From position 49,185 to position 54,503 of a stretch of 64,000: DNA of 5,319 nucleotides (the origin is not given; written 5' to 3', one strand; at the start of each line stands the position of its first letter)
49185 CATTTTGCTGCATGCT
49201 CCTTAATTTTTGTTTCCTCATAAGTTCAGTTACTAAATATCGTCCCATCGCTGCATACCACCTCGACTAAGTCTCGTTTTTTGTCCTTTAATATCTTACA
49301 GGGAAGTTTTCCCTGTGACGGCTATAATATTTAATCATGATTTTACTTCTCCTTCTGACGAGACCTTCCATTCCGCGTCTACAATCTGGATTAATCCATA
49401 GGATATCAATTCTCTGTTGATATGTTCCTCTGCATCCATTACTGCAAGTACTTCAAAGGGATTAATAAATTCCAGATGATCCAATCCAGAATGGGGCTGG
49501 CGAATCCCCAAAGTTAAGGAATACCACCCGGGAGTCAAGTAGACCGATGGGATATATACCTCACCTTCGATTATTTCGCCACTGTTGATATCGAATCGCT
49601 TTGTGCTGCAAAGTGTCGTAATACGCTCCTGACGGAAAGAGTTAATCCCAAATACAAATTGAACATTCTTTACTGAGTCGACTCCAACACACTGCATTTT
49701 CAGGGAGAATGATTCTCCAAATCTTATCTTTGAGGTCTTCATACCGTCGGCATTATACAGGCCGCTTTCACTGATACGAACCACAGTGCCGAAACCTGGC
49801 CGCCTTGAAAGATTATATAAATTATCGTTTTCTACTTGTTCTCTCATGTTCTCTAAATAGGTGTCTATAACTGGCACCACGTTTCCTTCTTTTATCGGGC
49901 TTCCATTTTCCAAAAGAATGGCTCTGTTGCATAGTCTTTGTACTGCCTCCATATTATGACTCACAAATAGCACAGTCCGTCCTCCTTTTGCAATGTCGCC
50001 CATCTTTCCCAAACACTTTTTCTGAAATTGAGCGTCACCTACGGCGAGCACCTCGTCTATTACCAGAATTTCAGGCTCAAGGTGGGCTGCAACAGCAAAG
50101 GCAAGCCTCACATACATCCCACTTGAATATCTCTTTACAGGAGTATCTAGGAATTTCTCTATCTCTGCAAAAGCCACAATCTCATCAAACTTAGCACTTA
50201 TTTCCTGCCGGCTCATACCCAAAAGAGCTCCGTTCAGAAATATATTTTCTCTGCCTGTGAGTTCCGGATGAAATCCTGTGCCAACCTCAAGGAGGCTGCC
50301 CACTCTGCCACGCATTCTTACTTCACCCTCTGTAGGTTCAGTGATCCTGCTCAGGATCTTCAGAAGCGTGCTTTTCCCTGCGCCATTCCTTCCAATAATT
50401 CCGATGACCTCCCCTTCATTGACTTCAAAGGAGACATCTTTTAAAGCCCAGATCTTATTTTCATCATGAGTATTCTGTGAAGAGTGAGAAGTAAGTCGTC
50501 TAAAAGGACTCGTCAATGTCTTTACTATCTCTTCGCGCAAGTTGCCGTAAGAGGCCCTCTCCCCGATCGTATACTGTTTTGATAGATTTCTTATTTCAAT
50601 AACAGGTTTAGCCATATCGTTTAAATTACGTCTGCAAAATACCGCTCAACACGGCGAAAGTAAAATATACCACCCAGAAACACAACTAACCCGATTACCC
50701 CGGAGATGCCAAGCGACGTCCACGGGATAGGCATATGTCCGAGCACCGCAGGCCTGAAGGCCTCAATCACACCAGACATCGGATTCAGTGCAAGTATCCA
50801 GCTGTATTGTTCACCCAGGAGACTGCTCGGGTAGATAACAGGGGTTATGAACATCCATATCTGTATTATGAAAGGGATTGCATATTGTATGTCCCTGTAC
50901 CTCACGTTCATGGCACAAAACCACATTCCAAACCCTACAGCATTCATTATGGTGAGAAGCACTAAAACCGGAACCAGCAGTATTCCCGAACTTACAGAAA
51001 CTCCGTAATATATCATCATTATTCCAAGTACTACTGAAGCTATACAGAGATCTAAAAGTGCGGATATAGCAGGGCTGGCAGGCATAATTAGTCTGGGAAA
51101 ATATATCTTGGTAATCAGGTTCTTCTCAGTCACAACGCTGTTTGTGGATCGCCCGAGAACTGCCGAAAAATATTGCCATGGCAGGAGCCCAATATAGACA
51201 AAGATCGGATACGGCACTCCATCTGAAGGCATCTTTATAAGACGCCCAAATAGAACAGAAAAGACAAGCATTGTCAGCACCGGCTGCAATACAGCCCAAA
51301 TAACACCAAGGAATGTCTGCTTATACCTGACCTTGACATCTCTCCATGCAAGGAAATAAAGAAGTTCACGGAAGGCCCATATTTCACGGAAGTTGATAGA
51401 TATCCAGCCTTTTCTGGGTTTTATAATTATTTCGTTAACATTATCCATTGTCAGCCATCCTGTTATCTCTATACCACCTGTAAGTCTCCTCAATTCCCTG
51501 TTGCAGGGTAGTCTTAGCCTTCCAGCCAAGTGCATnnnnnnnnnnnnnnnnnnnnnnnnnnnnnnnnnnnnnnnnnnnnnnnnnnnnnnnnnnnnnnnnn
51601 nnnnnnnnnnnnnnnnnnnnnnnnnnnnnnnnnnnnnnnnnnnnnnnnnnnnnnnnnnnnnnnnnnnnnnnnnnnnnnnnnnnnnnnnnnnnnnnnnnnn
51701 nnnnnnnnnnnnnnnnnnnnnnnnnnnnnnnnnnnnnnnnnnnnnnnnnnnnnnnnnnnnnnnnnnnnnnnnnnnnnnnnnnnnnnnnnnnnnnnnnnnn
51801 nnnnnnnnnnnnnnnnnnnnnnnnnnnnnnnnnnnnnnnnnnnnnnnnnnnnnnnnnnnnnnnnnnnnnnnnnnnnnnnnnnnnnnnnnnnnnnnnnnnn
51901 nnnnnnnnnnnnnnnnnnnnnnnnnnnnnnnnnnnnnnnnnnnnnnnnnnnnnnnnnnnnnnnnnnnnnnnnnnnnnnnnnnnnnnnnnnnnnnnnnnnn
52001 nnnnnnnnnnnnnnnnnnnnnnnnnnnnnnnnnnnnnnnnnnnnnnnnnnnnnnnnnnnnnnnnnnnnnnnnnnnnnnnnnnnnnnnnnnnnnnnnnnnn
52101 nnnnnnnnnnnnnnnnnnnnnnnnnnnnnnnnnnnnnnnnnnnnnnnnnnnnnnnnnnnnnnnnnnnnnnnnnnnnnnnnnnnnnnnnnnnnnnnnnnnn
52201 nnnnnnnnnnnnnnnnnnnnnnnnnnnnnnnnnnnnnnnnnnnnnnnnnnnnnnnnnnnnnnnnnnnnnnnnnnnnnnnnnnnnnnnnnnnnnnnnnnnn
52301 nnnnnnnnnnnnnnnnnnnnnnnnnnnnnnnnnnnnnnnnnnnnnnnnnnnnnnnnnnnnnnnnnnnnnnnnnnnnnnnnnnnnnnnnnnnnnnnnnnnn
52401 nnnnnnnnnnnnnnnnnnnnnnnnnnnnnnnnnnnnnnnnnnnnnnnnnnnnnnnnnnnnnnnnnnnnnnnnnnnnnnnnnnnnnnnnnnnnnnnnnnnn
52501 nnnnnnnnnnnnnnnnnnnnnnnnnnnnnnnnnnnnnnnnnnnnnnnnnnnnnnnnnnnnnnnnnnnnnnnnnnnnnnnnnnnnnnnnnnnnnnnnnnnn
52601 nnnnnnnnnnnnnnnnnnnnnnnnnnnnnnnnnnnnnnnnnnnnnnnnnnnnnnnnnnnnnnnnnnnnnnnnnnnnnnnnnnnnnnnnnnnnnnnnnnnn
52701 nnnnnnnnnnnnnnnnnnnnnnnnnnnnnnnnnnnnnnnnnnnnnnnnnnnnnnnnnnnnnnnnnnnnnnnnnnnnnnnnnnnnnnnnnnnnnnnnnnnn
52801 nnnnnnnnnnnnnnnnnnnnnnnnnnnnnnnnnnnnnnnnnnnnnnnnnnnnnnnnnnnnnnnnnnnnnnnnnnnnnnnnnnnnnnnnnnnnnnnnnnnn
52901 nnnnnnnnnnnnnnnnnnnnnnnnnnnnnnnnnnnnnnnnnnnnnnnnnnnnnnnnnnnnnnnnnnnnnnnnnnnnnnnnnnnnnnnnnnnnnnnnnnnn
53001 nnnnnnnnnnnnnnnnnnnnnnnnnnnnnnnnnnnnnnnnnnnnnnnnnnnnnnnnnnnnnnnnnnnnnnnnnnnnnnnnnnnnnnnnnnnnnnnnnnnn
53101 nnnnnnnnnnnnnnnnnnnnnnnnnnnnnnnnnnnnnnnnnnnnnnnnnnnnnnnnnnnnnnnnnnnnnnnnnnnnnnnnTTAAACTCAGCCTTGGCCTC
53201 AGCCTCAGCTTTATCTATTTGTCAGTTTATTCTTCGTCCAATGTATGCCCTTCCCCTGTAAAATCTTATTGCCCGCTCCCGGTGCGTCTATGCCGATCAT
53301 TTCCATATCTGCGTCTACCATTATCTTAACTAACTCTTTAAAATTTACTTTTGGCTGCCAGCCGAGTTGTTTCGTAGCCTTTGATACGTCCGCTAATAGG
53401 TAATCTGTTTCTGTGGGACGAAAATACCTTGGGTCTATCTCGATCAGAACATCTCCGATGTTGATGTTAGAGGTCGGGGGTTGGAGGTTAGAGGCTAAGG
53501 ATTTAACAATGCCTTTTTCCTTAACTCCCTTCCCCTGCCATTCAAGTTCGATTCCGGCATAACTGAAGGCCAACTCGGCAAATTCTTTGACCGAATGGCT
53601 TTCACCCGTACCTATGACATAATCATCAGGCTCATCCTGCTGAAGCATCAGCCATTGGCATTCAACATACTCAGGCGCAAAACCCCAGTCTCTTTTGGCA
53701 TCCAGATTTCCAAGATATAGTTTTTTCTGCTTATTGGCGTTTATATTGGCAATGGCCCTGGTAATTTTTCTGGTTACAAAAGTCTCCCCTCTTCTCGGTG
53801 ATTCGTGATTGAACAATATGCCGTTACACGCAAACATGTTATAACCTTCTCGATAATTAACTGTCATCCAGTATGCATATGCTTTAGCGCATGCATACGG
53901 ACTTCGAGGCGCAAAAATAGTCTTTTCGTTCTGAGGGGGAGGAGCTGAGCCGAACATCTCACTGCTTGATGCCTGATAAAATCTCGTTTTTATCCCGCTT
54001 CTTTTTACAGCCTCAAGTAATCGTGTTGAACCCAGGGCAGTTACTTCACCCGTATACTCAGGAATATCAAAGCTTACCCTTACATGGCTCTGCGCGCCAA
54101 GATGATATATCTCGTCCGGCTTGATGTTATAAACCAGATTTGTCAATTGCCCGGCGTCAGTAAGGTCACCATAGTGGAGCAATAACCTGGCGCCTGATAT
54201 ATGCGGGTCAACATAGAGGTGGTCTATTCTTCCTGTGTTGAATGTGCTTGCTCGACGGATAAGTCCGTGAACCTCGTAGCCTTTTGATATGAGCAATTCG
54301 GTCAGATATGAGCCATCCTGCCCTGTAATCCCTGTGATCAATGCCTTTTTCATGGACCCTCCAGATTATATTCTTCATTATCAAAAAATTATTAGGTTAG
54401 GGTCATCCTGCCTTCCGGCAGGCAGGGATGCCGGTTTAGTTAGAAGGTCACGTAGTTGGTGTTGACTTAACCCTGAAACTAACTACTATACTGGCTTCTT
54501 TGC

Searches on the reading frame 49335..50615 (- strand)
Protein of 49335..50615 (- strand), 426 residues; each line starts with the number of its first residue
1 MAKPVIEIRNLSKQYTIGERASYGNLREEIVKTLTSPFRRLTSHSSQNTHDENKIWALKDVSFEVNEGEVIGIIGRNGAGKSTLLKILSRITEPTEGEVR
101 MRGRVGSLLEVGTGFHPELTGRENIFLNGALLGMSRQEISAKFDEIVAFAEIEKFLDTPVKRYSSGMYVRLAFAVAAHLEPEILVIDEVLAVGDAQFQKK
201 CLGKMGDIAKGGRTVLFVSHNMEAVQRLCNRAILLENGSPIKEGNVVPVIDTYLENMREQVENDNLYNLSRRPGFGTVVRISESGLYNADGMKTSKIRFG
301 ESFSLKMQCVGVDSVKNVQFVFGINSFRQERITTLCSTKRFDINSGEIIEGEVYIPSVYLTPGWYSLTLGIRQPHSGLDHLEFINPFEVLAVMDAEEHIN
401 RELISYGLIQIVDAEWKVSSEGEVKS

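Call 48: search_protein_families(library=pfam, proteins=[window:49335-50615:-], max_evalue=0.00001)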
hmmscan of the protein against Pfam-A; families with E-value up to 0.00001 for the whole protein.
window:49335-50615:- (426 aa): 3 families
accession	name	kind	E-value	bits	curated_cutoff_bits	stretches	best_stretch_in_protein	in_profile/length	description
PF00005.33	ABC_tran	-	6.9e-25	88.7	25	1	58-189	1-135/137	ABC transporter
PF14524.12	Wzt_C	-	1.1e-10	42.1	30.4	1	279-390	10-130/143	Wzt C-terminal domain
PF13304.12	AAA_21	-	6.2e-06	26.9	27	0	71-91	2-22/304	AAA domain, putative AbiEii toxin, Type IV TA system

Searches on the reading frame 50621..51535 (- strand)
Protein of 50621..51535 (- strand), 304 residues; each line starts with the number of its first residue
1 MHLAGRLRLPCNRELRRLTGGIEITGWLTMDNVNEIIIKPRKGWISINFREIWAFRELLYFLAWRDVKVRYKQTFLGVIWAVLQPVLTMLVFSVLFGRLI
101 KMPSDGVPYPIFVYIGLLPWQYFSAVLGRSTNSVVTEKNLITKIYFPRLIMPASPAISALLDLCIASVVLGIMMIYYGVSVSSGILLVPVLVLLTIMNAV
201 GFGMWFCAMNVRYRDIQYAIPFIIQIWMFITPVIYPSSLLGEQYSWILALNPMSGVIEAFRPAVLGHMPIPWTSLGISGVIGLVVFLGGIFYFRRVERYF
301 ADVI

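Call 48: search_protein_families(library=pfam, proteins=[window:50621-51535:-], max_evalue=0.00001)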
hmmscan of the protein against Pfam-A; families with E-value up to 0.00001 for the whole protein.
window:50621-51535:- (304 aa): 1 family
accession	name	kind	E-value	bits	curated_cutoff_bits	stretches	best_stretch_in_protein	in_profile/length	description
PF01061.29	ABC2_membrane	-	4.4e-22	79.1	26.9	1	59-262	3-208/211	ABC-2 type transporter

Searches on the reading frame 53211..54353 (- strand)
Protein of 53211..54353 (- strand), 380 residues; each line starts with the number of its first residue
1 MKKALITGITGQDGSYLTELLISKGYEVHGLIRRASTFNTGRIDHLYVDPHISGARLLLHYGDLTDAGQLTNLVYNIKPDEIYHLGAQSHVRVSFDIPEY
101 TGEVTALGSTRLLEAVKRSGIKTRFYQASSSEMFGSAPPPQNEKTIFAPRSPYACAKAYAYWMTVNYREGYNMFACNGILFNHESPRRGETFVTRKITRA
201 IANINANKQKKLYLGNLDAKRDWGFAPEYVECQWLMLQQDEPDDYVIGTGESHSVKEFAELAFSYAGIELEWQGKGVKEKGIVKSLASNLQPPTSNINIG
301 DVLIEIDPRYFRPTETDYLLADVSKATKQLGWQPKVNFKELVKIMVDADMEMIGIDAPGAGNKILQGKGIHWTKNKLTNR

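Call 7: search_protein_families(library=pfam, proteins=[window:53211-54353:-], max_evalue=0.01)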
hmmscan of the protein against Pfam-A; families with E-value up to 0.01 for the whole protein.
window:53211-54353:- (380 aa): 4 families
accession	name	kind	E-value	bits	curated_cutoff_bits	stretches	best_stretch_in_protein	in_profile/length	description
PF16363.11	GDP_Man_Dehyd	-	4.4e-145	483.7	27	1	5-345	1-332/332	GDP-mannose 4,6 dehydratase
PF01370.27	Epimerase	-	1.1e-71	241.5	20.9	1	4-248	1-240/240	NAD dependent epimerase/dehydratase family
PF04321.23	RmlD_sub_bind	-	8e-07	28.8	27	1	3-158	2-130/287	RmlD substrate binding domain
PF02719.21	Polysacc_synt_2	-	0.0069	16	20.2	0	5-123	2-122/293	Polysaccharide biosynthesis protein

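Call 8: search_protein_families(library=ncbifam, proteins=[window:53211-54353:-], max_evalue=0.01)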
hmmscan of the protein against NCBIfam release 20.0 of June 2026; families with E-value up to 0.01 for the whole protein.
window:53211-54353:- (380 aa): 16 families
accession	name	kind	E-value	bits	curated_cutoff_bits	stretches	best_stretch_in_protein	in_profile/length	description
TIGR01472.1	gmd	equivalog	2.2e-165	549.9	415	1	2-352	1-341/342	GDP-mannose 4,6-dehydratase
TIGR01181.1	dTDP_gluc_dehyt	equivalog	4.7e-26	91.6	365.1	1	4-347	2-309/321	dTDP-glucose 4,6-dehydratase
TIGR04180.1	EDH_00030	hypoth_equivalog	8.8e-25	87.4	475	1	5-260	2-250/297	NAD-dependent 4,6-dehydratase LegB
TIGR02622.1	CDP_4_6_dhtase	equivalog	1.6e-21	76.9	278.45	1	2-169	5-170/352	CDP-glucose 4,6-dehydratase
TIGR01179.1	galE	equivalog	4e-16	58.8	262.3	1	4-171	2-163/332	UDP-glucose 4-epimerase GalE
NF007582.0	PRK10217.1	equivalog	7e-13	48.4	698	1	1-239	1-242/355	dTDP-glucose 4,6-dehydratase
NF007490.0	PRK10084.1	subfamily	7.9e-10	38.2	649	1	53-239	48-249/361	dTDP-glucose 4,6-dehydratase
NF043036.1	ErythonDh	equivalog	1.4e-09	37.7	325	1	3-170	2-167/321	D-erythronate dehydrogenase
NF052578.1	StrlDmthSdmBMthl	equivalog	6.4e-07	29.4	600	1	4-172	3-153/328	sterol demethylase protein SdmB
NF011728.1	PRK15181.1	equivalog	8.4e-06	25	760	1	2-184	16-196/348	Vi polysaccharide biosynthesis UDP-N-acetylglucosaminuronic acid C-4 epimerase TviC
TIGR03466.1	HpnA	hypoth_equivalog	1.9e-05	23.7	367.65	1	3-138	2-122/327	hopanoid-associated sugar epimerase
NF007956.0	PRK10675.1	subfamily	2.8e-05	23.4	394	1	3-157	2-153/338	UDP-glucose 4-epimerase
NF042422.1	oxyalk_red_OleD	equivalog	0.00028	20.4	580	0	3-136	2-117/329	2-alkyl-3-oxoalkanoate reductase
TIGR01214.1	rmlD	equivalog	0.0015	17.7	224.05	1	4-159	2-130/285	dTDP-4-dehydrorhamnose reductase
NF041015.1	UDPsulfquin_syn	equivalog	0.0027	16.8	575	0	4-94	3-105/384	UDP-sulfoquinovose synthase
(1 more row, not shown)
